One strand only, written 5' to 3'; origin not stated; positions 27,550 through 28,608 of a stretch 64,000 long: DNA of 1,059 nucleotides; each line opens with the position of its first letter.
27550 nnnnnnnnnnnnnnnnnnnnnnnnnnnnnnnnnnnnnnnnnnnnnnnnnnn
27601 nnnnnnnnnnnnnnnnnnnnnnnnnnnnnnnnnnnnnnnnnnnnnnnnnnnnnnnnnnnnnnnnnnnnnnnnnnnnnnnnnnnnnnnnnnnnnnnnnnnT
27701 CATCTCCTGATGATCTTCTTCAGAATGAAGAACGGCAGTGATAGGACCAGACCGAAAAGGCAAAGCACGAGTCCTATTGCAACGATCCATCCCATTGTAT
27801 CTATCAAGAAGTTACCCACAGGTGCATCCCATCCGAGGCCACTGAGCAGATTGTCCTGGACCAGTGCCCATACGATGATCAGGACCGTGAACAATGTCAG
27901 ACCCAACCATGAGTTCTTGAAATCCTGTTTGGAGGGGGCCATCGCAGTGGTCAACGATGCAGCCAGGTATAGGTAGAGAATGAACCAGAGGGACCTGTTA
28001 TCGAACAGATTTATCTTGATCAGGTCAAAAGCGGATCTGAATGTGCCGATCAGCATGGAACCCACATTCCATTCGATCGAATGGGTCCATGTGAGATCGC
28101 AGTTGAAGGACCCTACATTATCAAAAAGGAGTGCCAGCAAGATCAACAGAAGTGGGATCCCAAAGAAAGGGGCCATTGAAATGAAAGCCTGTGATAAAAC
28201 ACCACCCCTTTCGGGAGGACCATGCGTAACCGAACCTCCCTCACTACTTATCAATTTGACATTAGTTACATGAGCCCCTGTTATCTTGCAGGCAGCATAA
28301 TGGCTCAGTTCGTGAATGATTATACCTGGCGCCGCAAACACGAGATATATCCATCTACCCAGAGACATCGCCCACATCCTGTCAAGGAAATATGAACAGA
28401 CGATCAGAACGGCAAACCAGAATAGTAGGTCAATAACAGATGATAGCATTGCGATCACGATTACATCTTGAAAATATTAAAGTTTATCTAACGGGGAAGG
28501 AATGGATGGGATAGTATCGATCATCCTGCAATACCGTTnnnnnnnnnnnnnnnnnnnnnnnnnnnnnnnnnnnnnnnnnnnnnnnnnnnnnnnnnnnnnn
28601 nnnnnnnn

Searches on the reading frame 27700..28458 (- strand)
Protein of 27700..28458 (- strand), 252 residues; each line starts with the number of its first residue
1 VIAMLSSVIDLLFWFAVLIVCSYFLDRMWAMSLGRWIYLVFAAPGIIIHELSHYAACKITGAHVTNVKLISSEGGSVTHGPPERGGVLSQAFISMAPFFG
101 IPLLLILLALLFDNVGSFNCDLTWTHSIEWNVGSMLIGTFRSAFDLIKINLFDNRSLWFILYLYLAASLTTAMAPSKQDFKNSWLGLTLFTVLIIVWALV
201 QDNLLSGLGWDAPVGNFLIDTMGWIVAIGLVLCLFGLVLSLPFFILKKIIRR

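Call 7: search_protein_families(library=pfam, proteins=[window:27700-28458:-])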
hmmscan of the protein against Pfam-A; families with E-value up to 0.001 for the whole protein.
window:27700-28458:- (252 aa): 2 families
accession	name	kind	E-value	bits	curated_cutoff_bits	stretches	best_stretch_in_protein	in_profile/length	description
PF13398.12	Peptidase_M50B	-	1.3e-05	25.5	26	1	41-111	20-88/201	Peptidase M50B-like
PF11667.14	DUF3267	-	0.00045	21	27.1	1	46-125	5-85/108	Putative zincin peptidase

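Call 12: find_homologous_proteins(query=window:27700-28458:-)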
Query window:27700-28458:- (252 aa): 41 proteins with E <= 0.001 among 2830 candidates.
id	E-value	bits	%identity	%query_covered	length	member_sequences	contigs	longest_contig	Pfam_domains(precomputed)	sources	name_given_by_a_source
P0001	2.8e-159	547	100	99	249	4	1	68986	-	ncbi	-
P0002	8.4e-121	420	76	99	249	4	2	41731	PF13398.13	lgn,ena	-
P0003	1.1e-120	420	73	99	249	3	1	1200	-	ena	-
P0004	9.6e-120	417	76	100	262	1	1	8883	PF13398.13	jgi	jgi:hypothetical protein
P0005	6.8e-117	408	71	99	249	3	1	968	PF13398.13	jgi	jgi:hypothetical protein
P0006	6.4e-116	404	70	98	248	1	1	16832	-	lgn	-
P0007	4.8e-115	402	69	99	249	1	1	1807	-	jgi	jgi:hypothetical protein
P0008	3.6e-112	392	68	99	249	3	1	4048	PF13398.13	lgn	-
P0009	3.1e-103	363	66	98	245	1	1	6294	-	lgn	-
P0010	1.1e-102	361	66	98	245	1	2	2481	PF13398.13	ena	-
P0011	1.4e-101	357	66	98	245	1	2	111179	-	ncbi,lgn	ncbi:MAG: hypothetical protein R6V01_10300 [Thermoplasmatota archaeon]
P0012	2.3e-100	353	64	98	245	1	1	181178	PF13398.13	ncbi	ncbi:MAG: hypothetical protein ACMUIE_00355 [Thermoplasmatota archaeon]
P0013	1.0e-98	348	63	98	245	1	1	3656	PF13398.13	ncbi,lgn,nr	ncbi:MAG: M50 family metallopeptidase [Candidatus Thermoplasmatota archaeon]|nr:M50 family metallope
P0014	1.0e-97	345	63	99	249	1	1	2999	PF13398.13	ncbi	-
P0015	1.4e-94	334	63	88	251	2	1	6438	PF13398.13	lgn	-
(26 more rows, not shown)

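Call 13: find_encoding_contigs(protein=P0001, flank=6000, max_places=10)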
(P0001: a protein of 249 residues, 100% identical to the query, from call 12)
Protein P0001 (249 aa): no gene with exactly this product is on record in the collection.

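Call 14: find_encoding_contigs(protein=P0002, flank=6000, max_places=10)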
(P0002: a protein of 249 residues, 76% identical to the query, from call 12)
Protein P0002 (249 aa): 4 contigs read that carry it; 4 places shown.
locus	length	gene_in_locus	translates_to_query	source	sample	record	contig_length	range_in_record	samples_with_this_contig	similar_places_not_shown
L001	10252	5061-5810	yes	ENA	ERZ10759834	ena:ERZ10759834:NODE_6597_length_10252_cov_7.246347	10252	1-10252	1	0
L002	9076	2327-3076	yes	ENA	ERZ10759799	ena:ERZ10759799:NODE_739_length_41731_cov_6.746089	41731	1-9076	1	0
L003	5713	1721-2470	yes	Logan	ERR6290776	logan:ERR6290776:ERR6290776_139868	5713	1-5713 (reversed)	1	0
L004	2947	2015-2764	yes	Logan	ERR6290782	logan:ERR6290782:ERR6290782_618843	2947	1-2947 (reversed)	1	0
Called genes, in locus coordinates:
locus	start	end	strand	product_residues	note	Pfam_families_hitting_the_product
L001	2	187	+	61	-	?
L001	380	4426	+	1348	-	PF02010:REJ (faint)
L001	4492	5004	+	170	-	PF13412:HTH_24 (faint), PF24266:HTH_HVO_0163_N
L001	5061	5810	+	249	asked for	PF13398:Peptidase_M50B (weak)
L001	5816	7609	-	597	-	PF00587:tRNA-synt_2b, PF03129:HGTP_anticodon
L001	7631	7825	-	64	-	-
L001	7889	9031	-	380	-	PF01994:Trm56, PF01966:HD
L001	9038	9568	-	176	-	PF09824:ArsR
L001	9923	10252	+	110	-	?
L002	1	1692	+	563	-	?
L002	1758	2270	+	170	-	PF13412:HTH_24 (faint), PF24266:HTH_HVO_0163_N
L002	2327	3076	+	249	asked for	PF13398:Peptidase_M50B (weak)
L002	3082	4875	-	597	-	PF00587:tRNA-synt_2b, PF03129:HGTP_anticodon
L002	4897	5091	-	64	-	-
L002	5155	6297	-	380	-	PF01994:Trm56, PF01966:HD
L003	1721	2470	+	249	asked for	PF13398:Peptidase_M50B (weak)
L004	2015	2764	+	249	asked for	PF13398:Peptidase_M50B (weak)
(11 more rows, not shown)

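Call 18: find_encoding_contigs(protein=P0004, flank=5000, max_places=4)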
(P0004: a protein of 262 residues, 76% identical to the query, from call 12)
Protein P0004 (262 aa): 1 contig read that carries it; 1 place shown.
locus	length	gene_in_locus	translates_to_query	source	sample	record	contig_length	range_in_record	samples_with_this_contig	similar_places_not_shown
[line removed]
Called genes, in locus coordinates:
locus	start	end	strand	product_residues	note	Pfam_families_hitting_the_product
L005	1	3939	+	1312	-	?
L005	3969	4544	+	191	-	PF24266:HTH_HVO_0163_N, PF01047:MarR (faint), PF13412:HTH_24 (faint), PF12802:MarR_2 (weak)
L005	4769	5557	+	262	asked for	PF13398:Peptidase_M50B (weak)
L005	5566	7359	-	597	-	PF00587:tRNA-synt_2b, PF03129:HGTP_anticodon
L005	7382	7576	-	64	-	-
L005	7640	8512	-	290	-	PF01994:Trm56, PF01966:HD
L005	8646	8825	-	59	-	PF03063:Prismane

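Call 19: find_encoding_contigs(protein=P0006, flank=5000, max_places=4)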
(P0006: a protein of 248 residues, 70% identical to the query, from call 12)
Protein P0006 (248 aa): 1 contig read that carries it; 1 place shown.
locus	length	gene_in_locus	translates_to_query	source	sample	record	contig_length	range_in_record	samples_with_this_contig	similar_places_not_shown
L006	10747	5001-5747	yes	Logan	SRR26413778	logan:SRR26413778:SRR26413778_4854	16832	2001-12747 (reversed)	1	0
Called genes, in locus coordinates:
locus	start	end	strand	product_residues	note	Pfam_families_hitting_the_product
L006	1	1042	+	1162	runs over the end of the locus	-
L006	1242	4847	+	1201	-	PF18884:TSP3_bac (faint)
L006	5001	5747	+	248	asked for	-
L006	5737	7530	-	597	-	PF00587:tRNA-synt_2b, PF03129:HGTP_anticodon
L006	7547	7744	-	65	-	-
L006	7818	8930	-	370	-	PF01994:Trm56, PF01966:HD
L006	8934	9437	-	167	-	PF09824:ArsR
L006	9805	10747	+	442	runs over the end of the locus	PF01751:Toprim (weak), PF13662:Toprim_4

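Call 20: find_encoding_contigs(protein=P0011, flank=5000, max_places=4)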
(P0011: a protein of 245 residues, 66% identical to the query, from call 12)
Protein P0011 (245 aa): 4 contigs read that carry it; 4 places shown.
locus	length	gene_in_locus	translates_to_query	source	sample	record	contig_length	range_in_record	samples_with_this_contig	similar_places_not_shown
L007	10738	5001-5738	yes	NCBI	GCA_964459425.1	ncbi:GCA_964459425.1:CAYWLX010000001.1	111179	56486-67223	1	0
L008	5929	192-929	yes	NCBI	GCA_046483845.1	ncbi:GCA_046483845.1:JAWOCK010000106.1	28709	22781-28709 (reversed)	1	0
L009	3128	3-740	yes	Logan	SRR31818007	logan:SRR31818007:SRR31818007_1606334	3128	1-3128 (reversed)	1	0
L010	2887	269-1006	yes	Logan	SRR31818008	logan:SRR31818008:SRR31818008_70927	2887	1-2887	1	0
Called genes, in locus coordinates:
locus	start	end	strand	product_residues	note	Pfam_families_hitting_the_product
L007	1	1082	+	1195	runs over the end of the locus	PF00801:PKD, PF18911:PKD_4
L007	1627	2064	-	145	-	-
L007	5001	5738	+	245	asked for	-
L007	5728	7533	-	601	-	PF00587:tRNA-synt_2b, PF03129:HGTP_anticodon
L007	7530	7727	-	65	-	-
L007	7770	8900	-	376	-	PF01994:Trm56, PF01966:HD (weak)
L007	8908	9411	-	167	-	PF09824:ArsR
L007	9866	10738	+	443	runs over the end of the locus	PF01751:Toprim, PF13155:Toprim_2 (weak), PF13662:Toprim_4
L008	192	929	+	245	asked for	-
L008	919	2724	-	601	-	PF00587:tRNA-synt_2b, PF03129:HGTP_anticodon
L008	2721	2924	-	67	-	-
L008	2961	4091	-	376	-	PF01994:Trm56, PF01966:HD (weak)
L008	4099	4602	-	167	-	PF09824:ArsR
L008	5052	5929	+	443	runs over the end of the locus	PF01751:Toprim, PF13155:Toprim_2 (weak), PF13662:Toprim_4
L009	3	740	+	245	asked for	?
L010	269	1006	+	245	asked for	-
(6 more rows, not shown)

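Call 70: find_encoding_contigs(protein=P0003, flank=3000, max_places=4)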
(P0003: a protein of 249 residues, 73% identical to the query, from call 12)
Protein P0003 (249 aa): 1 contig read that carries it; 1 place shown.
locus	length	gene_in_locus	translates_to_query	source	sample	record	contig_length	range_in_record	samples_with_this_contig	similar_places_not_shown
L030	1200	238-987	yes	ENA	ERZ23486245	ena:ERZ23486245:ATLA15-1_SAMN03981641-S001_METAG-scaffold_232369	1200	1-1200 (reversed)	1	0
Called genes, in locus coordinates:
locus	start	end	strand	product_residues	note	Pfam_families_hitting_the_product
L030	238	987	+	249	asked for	-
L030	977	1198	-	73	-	?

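Call 71: find_encoding_contigs(protein=P0008, flank=3000, max_places=4)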
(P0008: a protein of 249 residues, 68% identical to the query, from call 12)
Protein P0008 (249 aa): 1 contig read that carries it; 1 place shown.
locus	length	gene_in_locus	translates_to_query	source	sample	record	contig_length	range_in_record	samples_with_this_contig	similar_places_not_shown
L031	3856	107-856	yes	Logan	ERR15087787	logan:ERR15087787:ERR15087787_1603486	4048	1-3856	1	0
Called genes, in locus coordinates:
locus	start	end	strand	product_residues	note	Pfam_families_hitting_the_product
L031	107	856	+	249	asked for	PF13398:Peptidase_M50B (weak)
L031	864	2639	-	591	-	PF00587:tRNA-synt_2b, PF03129:HGTP_anticodon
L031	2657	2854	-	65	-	-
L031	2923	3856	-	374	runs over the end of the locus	?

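Call 72: find_encoding_contigs(protein=P0007, flank=3000, max_places=4)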
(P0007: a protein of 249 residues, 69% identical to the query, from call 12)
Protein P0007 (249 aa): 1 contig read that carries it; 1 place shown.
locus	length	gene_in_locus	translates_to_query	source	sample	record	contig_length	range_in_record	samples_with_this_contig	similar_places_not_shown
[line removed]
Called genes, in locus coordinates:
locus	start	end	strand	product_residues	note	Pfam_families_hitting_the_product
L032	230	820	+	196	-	-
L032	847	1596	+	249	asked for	-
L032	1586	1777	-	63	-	PF03129:HGTP_anticodon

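Call 77: search_protein_families(library=pfam, proteins=[L032:230-820:+, L005:3969-4544:+, L001:4492-5004:+], max_evalue=0.01)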
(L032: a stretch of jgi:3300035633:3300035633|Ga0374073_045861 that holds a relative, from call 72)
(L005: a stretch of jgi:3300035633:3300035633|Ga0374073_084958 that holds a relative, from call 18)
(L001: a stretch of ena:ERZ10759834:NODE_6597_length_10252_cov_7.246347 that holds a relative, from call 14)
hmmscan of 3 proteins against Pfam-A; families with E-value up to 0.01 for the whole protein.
L032:230-820:+ (196 aa): 0 families

L005:3969-4544:+ (191 aa): 9 families
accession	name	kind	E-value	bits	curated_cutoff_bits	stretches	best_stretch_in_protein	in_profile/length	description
PF12802.13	MarR_2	-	1.5e-10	41.5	27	1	82-130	2-51/61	MarR family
PF24266.1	HTH_HVO_0163_N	-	1.7e-09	38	31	1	12-70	4-62/70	HVO_0163, N-terminal HTH domain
PF13412.12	HTH_24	-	9.6e-07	28.7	21.9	1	87-130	5-48/48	Winged helix-turn-helix DNA-binding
PF01047.28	MarR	-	1.2e-05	25.6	24.6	0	86-126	4-44/59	MarR family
PF12840.13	HTH_20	-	9e-05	22.8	27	0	22-50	16-44/51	Helix-turn-helix domain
PF01022.26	HTH_5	-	0.00016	21.9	22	0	25-50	16-41/47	Bacterial regulatory protein, arsR family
PF25213.1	HVO_A0261_N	-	0.00022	21.5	35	1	84-134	10-59/86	HVO_A0261 N-terminal domain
PF24034.1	DUF7343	-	0.00055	20.2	27.6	0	89-132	7-51/62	Domain of unknown function (DUF7343)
PF13545.12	HTH_Crp_2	-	0.0023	18.3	27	1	100-133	23-56/70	Crp-like helix-turn-helix domain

L001:4492-5004:+ (170 aa): 8 families
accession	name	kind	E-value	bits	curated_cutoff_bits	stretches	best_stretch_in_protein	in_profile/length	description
PF24266.1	HTH_HVO_0163_N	-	1.2e-10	41.7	31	1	2-55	8-61/70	HVO_0163, N-terminal HTH domain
PF13412.12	HTH_24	-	6e-07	29.4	21.9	0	74-111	6-43/48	Winged helix-turn-helix DNA-binding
PF12802.13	MarR_2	-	0.00031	21.3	27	1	79-115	13-50/61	MarR family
PF24033.1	DUF7342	-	0.0009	19.7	31.6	0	16-58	23-65/150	Family of unknown function (DUF7342)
PF01022.26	HTH_5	-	0.0049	17.2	22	0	18-38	23-43/47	Bacterial regulatory protein, arsR family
PF24034.1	DUF7343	-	0.0074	16.6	27.6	0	70-118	2-51/62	Domain of unknown function (DUF7343)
PF13601.12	HTH_34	-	0.0075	16.8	27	0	4-47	8-50/80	Winged helix DNA-binding domain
PF09012.17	FeoC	-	0.0091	16.5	21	0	1-47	5-51/69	FeoC like transcriptional regulator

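Call 85: search_protein_families(library=phrogs, proteins=[L032:230-820:+], max_evalue=1)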
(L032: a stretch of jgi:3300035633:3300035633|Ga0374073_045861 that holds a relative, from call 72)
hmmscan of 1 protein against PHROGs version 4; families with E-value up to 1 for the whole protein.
L032:230-820:+ (196 aa): 1 family
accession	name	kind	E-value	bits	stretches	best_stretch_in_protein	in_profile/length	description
phrog_35898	-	unknown function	0.11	13.4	1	124-193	60-130/180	-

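Call 86: search_protein_families(library=ncbifam, proteins=[L032:230-820:+, window:27700-28458:-], max_evalue=1)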
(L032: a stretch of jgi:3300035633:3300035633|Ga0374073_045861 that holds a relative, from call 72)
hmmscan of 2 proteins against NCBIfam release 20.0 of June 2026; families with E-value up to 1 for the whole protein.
L032:230-820:+ (196 aa): 1 family
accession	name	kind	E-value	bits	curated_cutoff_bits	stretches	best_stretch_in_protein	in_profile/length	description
NF053562.1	Rkd3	equivalog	0.29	11.2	90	1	140-167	29-56/56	arcadin-3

window:27700-28458:- (252 aa): 0 families

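Call 95: list_cluster_members(proteins=[P0001])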
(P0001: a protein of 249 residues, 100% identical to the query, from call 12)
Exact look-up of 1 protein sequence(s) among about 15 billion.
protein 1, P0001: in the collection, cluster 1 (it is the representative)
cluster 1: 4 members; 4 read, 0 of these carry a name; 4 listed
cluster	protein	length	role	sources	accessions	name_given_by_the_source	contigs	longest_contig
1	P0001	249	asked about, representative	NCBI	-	-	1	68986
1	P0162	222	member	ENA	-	-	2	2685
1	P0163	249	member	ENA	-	-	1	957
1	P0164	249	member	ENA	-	-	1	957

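Call 97: find_encoding_contigs(protein=P0162, flank=3000, max_places=4)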
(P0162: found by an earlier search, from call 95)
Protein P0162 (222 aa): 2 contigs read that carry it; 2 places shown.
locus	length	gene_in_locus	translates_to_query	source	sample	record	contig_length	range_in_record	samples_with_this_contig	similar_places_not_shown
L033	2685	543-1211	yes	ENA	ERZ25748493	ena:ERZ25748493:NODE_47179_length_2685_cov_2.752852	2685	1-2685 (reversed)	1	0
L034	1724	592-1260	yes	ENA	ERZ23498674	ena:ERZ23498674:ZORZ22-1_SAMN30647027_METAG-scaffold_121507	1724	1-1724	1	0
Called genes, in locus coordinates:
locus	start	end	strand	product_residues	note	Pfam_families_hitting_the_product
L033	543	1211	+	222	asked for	-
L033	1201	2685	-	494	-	?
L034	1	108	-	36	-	?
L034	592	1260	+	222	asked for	-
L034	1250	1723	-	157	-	?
